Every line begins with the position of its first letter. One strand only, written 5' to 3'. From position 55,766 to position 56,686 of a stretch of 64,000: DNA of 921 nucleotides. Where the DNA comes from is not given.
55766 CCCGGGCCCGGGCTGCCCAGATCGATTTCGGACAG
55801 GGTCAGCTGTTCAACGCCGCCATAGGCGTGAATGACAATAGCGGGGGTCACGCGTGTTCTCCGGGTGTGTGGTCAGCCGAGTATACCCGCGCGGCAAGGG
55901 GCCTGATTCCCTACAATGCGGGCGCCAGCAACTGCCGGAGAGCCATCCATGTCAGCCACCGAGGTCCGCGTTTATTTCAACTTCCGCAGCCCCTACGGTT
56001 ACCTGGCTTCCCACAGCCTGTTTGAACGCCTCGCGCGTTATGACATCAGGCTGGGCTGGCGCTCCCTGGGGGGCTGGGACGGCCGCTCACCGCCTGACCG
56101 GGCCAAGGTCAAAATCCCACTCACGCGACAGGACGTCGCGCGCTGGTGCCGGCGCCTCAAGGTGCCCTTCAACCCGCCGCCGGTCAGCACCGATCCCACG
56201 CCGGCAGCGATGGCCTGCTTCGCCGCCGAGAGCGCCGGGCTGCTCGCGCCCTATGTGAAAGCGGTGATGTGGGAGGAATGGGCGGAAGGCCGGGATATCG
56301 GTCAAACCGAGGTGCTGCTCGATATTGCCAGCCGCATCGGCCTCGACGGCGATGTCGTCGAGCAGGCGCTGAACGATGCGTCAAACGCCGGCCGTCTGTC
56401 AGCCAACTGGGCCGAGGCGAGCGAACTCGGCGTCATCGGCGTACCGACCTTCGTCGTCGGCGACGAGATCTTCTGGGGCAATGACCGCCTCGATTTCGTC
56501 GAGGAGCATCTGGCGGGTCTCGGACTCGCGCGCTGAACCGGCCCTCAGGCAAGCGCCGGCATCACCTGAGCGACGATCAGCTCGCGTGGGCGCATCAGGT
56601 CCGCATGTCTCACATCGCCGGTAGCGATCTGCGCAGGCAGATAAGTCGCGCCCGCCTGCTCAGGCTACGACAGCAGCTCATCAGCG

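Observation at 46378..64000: Candidate (halo)aromatic catabolic island combining a dehalogenase, lactonase, maleylacetate reductase, Rieske oxygenase with orphan ferredoxin, GSTs and cupins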

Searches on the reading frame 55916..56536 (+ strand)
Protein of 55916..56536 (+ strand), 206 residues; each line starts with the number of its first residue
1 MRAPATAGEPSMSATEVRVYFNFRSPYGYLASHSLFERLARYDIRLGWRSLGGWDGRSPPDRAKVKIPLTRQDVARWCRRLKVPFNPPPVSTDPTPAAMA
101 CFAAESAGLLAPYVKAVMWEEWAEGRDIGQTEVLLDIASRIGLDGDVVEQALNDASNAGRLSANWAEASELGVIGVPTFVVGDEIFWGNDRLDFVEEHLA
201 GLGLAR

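Call 4: search_protein_families(library=pfam, proteins=[window:55916-56536:+], max_evalue=0.01)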
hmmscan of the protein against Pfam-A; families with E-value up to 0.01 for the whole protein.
window:55916-56536:+ (206 aa): 3 families
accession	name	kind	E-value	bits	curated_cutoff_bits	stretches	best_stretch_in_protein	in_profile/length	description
PF01323.26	DSBA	-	3.8e-30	105.5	25.6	1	17-200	2-191/191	DSBA-like thioredoxin domain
PF13462.12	Thioredoxin_4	-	0.001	19.7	23.2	1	97-193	65-157/165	Thioredoxin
PF13743.12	Thioredoxin_5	-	0.0053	16.9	27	1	124-183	106-165/186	Thioredoxin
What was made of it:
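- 55949..56536 (+): Kappa-GST / 2-hydroxychromene-2-carboxylate-isomerase-like protein (DsbA fold, SPY motif, no CxxC); junction gene of the two halves. PF01323 at 4e-30 (call 4).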

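Call 11: search_protein_families(library=ncbifam, proteins=[window:55916-56536:+], max_evalue=0.001)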
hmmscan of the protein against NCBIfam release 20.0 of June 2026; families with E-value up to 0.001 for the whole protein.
window:55916-56536:+ (206 aa): 1 family
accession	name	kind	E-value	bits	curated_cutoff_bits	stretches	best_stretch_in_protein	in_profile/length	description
NF041057.1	Rcas_1661_fam_Se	equivalog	3.4e-05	23.5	190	1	116-196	162-241/247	Rcas_1661 family thioredoxin-like (seleno)lipoprotein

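Call 50: find_homologous_proteins(query=window:55916-56536:+, max_evalue=1e-20)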
Query window:55916-56536:+ (206 aa): 911 proteins with E <= 1e-20 among 1374 candidates; the best 120 are listed.
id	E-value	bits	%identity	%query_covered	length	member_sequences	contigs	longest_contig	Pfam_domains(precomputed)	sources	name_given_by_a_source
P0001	1.6e-126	438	98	95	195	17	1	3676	PF01323.27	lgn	-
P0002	9.6e-94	331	74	95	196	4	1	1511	PF01323.27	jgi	jgi:2-hydroxychromene-2-carboxylate isomerase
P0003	4.4e-93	329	73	95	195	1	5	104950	PF01323.27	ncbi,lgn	-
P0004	5.3e-93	328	71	95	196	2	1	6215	PF01323.27,PF13462.13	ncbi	ncbi:MAG: DsbA family protein [Gammaproteobacteria bacterium]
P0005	7.3e-93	328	73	95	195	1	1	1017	PF01323.27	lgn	-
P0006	1.2e-92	327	74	95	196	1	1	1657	PF01323.27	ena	-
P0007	1.7e-92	327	71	95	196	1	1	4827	PF01323.27,PF13462.13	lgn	-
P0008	7.9e-92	325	73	95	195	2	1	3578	PF01323.27,PF13462.13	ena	-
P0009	9.8e-92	324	71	95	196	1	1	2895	PF01323.27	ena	-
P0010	1.3e-91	324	70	95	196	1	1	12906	PF01323.27,PF13462.13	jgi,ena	jgi:2-hydroxychromene-2-carboxylate isomerase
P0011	6.3e-91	322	72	95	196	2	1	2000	PF01323.27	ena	-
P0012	9.7e-91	321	71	95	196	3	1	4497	PF01323.27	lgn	-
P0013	1.0e-90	321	72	95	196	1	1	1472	PF01323.27,PF13462.13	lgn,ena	-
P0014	1.8e-90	320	72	95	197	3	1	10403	PF01323.27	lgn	-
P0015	2.7e-90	320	73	95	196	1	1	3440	PF01323.27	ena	-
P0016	2.9e-90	319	72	95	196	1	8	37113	PF01323.27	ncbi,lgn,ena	-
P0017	3.5e-90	319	73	95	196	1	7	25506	PF01323.27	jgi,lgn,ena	-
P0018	5.2e-90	319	72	95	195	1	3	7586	PF01323.27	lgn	-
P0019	6.1e-90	318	72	93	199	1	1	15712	PF01323.27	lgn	-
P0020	6.2e-90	318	72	93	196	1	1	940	PF01323.27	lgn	-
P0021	9.6e-90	318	70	95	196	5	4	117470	PF01323.27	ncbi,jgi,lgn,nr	ncbi:MAG: 2-hydroxychromene-2-carboxylate isomerase [Proteobacteria bacterium]|nr:2-hydroxychromene-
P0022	1.1e-89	318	72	95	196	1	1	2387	PF01323.27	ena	-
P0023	1.4e-89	317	69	95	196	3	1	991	PF01323.27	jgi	-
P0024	2.0e-89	317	71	95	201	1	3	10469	PF01323.27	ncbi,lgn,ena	-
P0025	2.5e-89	316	72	95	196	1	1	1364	PF01323.27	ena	-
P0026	2.7e-89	316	70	95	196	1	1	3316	PF01323.27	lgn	-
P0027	6.3e-89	315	67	95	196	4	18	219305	PF01323.27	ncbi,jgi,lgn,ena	jgi:2-hydroxychromene-2-carboxylate isomerase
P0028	7.5e-89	315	69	95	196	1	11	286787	PF01323.27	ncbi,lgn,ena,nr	ncbi:MAG: DsbA family protein [Gammaproteobacteria bacterium]|nr:DsbA family protein [Gammaproteobac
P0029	8.2e-89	315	69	95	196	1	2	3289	PF01323.27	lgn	-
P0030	8.3e-89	315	68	95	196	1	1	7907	PF01323.27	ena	-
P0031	1.1e-88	314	70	95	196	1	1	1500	PF01323.27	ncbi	-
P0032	1.4e-88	314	70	95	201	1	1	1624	PF01323.27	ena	-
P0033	1.8e-88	314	70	94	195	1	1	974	PF01323.27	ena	-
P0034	2.0e-88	313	71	95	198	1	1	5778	PF01323.27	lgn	-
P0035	2.4e-88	313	70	95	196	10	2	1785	PF01323.27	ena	-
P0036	2.9e-88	313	71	93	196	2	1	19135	PF01323.27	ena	-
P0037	3.2e-88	313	69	95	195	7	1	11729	PF01323.27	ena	-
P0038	3.5e-88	313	71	92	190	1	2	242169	PF01323.27,PF13462.13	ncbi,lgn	ncbi:MAG: 2-hydroxychromene-2-carboxylate isomerase [Gammaproteobacteria bacterium]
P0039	4.5e-88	312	67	95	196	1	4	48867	PF01323.27,PF13462.13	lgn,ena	-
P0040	7.0e-88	312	69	95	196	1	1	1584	PF01323.27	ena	-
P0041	1.1e-87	311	71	88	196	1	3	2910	PF01323.27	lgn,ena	-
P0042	1.2e-87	311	69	95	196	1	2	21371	PF01323.27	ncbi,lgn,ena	-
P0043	1.6e-87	310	68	95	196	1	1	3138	PF01323.27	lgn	-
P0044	2.2e-87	310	69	95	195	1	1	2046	PF01323.27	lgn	-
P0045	4.2e-87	309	70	94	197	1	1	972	PF01323.27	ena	-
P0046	4.7e-87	309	68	95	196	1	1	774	PF01323.27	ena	-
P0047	5.1e-87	309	69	95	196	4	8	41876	PF01323.27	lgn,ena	-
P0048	8.1e-87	308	68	90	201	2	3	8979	PF01323.27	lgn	-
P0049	8.2e-87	308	70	88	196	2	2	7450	PF01323.27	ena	-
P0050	9.5e-87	308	70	88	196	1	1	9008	PF01323.27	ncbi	-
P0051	9.6e-87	308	70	95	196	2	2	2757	PF01323.27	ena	-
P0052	1.1e-86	308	69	95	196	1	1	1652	PF01323.27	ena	-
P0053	1.4e-86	307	72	92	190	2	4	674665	PF01323.27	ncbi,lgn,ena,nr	ncbi:MAG: DsbA family protein [Gammaproteobacteria bacterium]|nr:DsbA family protein [Gammaproteobac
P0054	1.5e-86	307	68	95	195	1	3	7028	PF01323.27,PF13462.13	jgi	jgi:2-hydroxychromene-2-carboxylate isomerase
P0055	3.1e-86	306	69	95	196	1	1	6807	PF01323.27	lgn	-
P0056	3.7e-86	306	68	95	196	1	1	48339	PF01323.27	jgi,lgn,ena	-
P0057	4.6e-86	306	68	95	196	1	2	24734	PF01323.27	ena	-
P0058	5.0e-86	306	68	95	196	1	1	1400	PF01323.27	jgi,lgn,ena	-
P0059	5.5e-86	305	69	95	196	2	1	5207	PF01323.27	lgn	-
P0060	5.6e-86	305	67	89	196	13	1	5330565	PF01323.27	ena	-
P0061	6.3e-86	305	70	95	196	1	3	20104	PF01323.27,PF13462.13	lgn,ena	-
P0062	1.1e-85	304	68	93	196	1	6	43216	PF01323.27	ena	-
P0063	1.3e-85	304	68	95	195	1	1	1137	PF01323.27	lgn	-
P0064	1.6e-85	304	70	95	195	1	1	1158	PF01323.27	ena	-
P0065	1.8e-85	304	68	95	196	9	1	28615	PF01323.27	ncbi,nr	ncbi:MAG: DsbA family protein [Gammaproteobacteria bacterium]|nr:DsbA family protein [Gammaproteobac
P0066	1.9e-85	304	67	95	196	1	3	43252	PF01323.27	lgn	-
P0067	2.1e-85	304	67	93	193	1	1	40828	PF01323.27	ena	-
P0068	2.1e-85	304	68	95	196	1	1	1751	PF01323.27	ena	-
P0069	2.3e-85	303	70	93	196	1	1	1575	PF01323.27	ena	-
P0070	2.3e-85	303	68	89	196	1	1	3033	PF01323.27,PF13462.13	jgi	jgi:2-hydroxychromene-2-carboxylate isomerase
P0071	2.6e-85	303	69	95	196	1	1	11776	PF01323.27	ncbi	-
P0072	3.2e-85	303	68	95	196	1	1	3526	PF01323.27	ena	-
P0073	3.8e-85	303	68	95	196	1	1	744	PF01323.27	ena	-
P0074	6.4e-85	302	67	95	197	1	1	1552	PF01323.27,PF13462.13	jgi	-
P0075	7.2e-85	302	66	93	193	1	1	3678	PF01323.27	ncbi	ncbi:MAG: DsbA family protein [Pseudomonadota bacterium]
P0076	7.9e-85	302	69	94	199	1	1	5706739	PF01323.27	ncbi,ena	-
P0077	9.4e-85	301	68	95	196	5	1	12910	PF01323.27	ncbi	-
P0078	1.1e-84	301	68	95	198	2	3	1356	PF01323.27,PF13462.13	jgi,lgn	-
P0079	1.2e-84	301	68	95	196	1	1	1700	PF01323.27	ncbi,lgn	-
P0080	1.8e-84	300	67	95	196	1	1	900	PF01323.27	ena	-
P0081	5.2e-84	299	67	93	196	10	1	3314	PF01323.27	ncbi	-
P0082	5.4e-84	299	68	94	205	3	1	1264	PF01323.27,PF13462.13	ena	-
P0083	2.0e-83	297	69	93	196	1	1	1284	PF01323.27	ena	-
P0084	2.4e-83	297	66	95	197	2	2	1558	PF01323.27,PF13462.13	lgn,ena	-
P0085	6.6e-83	295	65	93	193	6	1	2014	PF01323.27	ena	-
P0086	2.2e-82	294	66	91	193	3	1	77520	PF01323.27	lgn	-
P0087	3.4e-82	293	66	92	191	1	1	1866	PF01323.27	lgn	-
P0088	1.2e-81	291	64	93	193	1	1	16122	PF01323.27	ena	-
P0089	2.9e-81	290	68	89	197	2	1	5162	PF01323.27,PF13462.13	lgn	-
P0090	3.7e-81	290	65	94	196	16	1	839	PF01323.27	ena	-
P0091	6.7e-81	289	64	93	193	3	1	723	PF01323.27,PF13462.13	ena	-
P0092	7.3e-81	289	65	93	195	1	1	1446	PF01323.27,PF13462.13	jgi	-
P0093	2.8e-80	287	64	95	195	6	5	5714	PF01323.27,PF13462.13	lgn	-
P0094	4.5e-80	286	65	93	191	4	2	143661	PF01323.27,PF13462.13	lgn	-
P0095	1.1e-79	285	65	93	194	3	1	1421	PF01323.27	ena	-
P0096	1.7e-79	284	65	91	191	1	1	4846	PF01323.27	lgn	-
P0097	1.9e-79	284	64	94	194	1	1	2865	PF01323.27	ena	-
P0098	4.8e-79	283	64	94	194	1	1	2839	PF01323.27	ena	-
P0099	1.1e-78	282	64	93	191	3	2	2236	PF01323.27,PF13462.13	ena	-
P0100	3.1e-78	280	64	93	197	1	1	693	PF01323.27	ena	-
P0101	3.2e-77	277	62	93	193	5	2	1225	PF01323.27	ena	-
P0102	1.3e-76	275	62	91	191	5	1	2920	PF01323.27,PF13462.13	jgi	-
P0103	3.2e-76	274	67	83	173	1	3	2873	PF01323.27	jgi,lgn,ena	-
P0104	2.9e-75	270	59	95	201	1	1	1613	PF01323.27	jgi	jgi:2-hydroxychromene-2-carboxylate isomerase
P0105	4.5e-74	267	61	93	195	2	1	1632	PF01323.27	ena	-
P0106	4.9e-74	266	61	95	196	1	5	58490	PF01323.27,PF13462.13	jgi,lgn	-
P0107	1.3e-73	265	59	92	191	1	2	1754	PF01323.27,PF13462.13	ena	-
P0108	1.5e-73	265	59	95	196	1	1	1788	PF01323.27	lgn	-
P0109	1.8e-73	265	61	95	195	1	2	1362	PF01323.27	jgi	-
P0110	2.5e-73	264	62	94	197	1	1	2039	PF01323.27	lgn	-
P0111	3.8e-73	263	60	95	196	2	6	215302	PF01323.27,PF13462.13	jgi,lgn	-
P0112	5.6e-73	263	61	92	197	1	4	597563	PF01323.27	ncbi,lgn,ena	-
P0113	5.8e-73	263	57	95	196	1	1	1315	PF01323.27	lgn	-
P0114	9.4e-73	262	59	95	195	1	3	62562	PF01323.27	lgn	-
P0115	1.6e-72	261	61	91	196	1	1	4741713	PF01323.27,PF13462.13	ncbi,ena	-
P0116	1.6e-72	261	62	91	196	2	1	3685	PF01323.27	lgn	-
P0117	3.2e-72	260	62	93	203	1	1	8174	PF01323.27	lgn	-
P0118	3.5e-72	260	59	94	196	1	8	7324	PF01323.27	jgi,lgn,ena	-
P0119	3.7e-72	260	60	95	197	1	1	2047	PF01323.27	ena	-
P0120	4.1e-72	260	62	93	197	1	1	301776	PF01323.27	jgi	jgi:2-hydroxychromene-2-carboxylate isomerase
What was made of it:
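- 55949..56536 (+): Homologues are 195-196 aa (call 50).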

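Call 51: find_encoding_contigs(protein=P0003, flank=10000, max_places=2)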
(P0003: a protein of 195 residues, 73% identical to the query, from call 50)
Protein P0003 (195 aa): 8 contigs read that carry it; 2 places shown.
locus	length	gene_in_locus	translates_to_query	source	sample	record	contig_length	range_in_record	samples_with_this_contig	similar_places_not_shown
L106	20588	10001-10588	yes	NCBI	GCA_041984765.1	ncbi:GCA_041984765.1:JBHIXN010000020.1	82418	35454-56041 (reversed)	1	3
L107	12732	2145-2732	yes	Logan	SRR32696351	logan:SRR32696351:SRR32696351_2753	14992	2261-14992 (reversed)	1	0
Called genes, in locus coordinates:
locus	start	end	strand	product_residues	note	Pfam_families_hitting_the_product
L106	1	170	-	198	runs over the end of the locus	PF07027:DUF1318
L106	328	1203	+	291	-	PF01144:CoA_trans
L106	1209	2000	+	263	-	PF01144:CoA_trans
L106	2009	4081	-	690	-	-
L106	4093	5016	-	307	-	PF13409:GST_N_2, PF13417:GST_N_3, PF00043:GST_C (weak), PF13410:GST_C_2 (weak)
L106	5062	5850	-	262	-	PF00561:Abhydrolase_1, PF12146:Hydrolase_4, PF12697:Abhydrolase_6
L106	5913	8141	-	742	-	-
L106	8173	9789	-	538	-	PF02776:TPP_enzyme_N, PF00205:TPP_enzyme_M, PF02775:TPP_enzyme_C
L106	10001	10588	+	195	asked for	PF01323:DSBA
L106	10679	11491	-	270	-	-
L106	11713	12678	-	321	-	PF00903:Glyoxalase (faint)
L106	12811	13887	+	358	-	PF00465:Fe-ADH, PF13685:Fe-ADH_2 (weak), PF25137:ADH_Fe_C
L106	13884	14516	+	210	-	PF02798:GST_N, PF13417:GST_N_3, PF13409:GST_N_2, PF00043:GST_C, PF14497:GST_C_3 (weak), PF13410:GST_C_2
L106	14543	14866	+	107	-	PF00111:Fer2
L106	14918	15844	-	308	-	PF00126:HTH_1, PF03466:LysR_substrate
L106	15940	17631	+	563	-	PF00920:ILVD_EDD_N, PF24877:ILV_EDD_C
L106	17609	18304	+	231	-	PF00702:Hydrolase, PF13419:HAD_2, PF13242:Hydrolase_like (weak)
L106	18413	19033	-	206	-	PF00440:TetR_N, PF16859:TetR_C_11 (weak), PF14246:TetR_C_7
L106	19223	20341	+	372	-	PF00355:Rieske, PF19112:VanA_C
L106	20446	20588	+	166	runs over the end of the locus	-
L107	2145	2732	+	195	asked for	PF01323:DSBA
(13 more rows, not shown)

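Call 52: find_encoding_contigs(protein=P0053, flank=10000, max_places=2)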
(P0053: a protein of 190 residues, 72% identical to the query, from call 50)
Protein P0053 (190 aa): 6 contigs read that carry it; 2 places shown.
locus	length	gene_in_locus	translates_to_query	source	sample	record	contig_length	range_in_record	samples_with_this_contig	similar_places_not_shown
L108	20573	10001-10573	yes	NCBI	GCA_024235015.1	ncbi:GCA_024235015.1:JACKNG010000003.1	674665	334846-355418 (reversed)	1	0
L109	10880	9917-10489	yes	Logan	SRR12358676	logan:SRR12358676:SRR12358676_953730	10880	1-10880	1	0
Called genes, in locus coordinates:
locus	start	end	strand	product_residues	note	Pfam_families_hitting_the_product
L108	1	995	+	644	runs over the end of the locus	PF05378:Hydant_A_N, PF01968:Hydantoinase_A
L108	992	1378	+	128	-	PF08882:Acetone_carb_G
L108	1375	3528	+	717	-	PF05378:Hydant_A_N, PF01968:Hydantoinase_A, PF19278:Hydant_A_C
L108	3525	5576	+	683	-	PF02538:Hydantoinase_B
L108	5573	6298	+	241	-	-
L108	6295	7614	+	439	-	PF00501:AMP-binding, PF14535:AMP-binding_C_2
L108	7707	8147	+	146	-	PF01042:Ribonuc_L-PSP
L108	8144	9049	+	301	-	PF02900:LigB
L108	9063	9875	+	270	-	PF02900:LigB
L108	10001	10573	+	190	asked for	PF01323:DSBA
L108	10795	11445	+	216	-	PF02798:GST_N, PF13417:GST_N_3, PF13409:GST_N_2, PF00043:GST_C, PF14497:GST_C_3 (weak), PF13410:GST_C_2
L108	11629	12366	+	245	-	PF03741:TerC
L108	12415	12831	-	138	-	-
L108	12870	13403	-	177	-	-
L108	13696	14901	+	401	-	PF00108:Thiolase_N, PF02803:Thiolase_C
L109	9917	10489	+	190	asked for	PF01323:DSBA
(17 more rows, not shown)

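Call 67: find_encoding_contigs(protein=P0076, flank=10000, max_places=1)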
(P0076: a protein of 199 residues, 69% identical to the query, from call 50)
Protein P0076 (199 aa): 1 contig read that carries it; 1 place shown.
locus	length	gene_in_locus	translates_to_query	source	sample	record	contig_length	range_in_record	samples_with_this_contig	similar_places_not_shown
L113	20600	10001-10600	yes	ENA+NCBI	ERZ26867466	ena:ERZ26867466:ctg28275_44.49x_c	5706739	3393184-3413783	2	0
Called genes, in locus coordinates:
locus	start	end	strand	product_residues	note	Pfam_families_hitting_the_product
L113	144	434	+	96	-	PF00076:RRM_1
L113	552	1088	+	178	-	PF01042:Ribonuc_L-PSP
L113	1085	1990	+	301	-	PF02900:LigB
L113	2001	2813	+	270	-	PF02900:LigB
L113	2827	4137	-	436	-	PF00285:Citrate_synt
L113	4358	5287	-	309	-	PF13409:GST_N_2, PF13417:GST_N_3, PF13410:GST_C_2 (weak)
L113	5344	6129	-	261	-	PF00561:Abhydrolase_1, PF12146:Hydrolase_4, PF12697:Abhydrolase_6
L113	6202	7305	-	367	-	PF00296:Bac_luciferase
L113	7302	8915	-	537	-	PF02776:TPP_enzyme_N, PF00205:TPP_enzyme_M, PF02775:TPP_enzyme_C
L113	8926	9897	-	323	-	PF08240:ADH_N, PF00107:ADH_zinc_N, PF13602:ADH_zinc_N_2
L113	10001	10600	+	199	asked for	PF01323:DSBA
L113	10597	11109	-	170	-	-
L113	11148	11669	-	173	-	-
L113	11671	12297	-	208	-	-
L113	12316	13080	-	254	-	PF01618:MotA_ExbB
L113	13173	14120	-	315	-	PF00892:EamA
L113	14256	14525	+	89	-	-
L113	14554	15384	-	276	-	-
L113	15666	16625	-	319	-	PF00903:Glyoxalase (faint)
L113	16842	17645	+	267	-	PF06790:UPF0259, PF25231:DUF7847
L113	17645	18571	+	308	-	PF13559:DUF4129 (weak)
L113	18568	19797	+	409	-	PF14258:DUF4350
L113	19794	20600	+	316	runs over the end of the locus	PF20030:bpMoxR, PF00493:MCM (weak), PF01078:Mg_chelatase (faint), PF05496:RuvB_N (weak), PF00004:AAA, PF07726:AAA_3, PF07728:AAA_5, PF17863:AAA_lid_2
